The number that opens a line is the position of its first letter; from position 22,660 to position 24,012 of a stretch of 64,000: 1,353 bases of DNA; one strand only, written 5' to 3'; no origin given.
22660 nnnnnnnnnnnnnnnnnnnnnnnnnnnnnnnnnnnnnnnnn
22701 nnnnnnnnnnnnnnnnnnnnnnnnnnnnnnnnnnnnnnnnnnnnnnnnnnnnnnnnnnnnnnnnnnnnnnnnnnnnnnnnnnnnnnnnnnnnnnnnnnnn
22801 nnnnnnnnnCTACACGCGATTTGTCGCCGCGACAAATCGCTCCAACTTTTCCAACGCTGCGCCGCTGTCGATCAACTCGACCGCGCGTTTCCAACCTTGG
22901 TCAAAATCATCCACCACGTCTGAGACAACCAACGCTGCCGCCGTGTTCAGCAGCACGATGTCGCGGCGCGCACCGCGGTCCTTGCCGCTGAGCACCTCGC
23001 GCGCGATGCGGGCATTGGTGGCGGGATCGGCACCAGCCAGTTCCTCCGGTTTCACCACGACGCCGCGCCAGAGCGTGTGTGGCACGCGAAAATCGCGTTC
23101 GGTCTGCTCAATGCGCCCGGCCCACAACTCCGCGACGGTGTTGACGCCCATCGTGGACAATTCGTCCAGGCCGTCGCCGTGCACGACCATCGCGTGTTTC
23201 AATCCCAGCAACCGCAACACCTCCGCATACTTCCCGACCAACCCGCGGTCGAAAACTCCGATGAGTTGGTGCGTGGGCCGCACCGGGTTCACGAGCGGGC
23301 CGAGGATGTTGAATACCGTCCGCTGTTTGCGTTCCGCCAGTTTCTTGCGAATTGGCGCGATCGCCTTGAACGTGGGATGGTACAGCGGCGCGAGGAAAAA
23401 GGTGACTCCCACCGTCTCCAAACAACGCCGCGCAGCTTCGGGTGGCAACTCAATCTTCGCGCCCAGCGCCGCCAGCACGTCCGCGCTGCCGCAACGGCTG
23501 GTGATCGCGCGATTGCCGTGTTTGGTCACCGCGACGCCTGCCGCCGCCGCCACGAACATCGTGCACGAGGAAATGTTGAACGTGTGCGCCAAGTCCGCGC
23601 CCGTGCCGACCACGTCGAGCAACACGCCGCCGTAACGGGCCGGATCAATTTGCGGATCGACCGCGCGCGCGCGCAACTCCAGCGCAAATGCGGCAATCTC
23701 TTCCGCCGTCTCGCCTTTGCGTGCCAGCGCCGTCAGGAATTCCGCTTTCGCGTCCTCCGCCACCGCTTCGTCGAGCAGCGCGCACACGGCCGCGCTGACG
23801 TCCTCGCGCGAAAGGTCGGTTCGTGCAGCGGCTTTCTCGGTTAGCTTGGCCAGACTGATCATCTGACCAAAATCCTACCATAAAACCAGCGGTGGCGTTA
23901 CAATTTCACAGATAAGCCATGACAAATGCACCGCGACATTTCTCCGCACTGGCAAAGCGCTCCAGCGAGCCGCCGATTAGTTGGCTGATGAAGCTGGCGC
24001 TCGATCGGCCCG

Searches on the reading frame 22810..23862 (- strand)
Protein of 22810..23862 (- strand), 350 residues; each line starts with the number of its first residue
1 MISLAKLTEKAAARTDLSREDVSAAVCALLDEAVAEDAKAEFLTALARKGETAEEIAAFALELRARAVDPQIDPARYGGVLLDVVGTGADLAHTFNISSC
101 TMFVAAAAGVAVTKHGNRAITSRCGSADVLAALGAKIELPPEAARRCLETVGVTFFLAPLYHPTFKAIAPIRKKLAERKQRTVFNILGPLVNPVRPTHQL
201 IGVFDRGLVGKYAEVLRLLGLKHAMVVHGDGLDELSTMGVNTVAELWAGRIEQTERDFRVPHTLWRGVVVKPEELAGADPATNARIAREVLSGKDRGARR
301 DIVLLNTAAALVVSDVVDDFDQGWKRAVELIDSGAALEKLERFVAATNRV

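Call 11: search_protein_families(library=pfam, proteins=[window:22810-23862:-], max_evalue=0.1)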
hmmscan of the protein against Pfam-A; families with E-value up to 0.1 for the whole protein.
window:22810-23862:- (350 aa): 2 families
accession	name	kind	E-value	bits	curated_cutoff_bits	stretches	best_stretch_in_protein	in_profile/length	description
PF00591.27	Glycos_transf_3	-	2.5e-75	253.9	27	1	80-337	3-253/253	Glycosyl transferase family, a/b domain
PF02885.22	Glycos_trans_3N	-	2.3e-09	37.3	26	1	7-67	3-63/63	Glycosyl transferase family, helical bundle domain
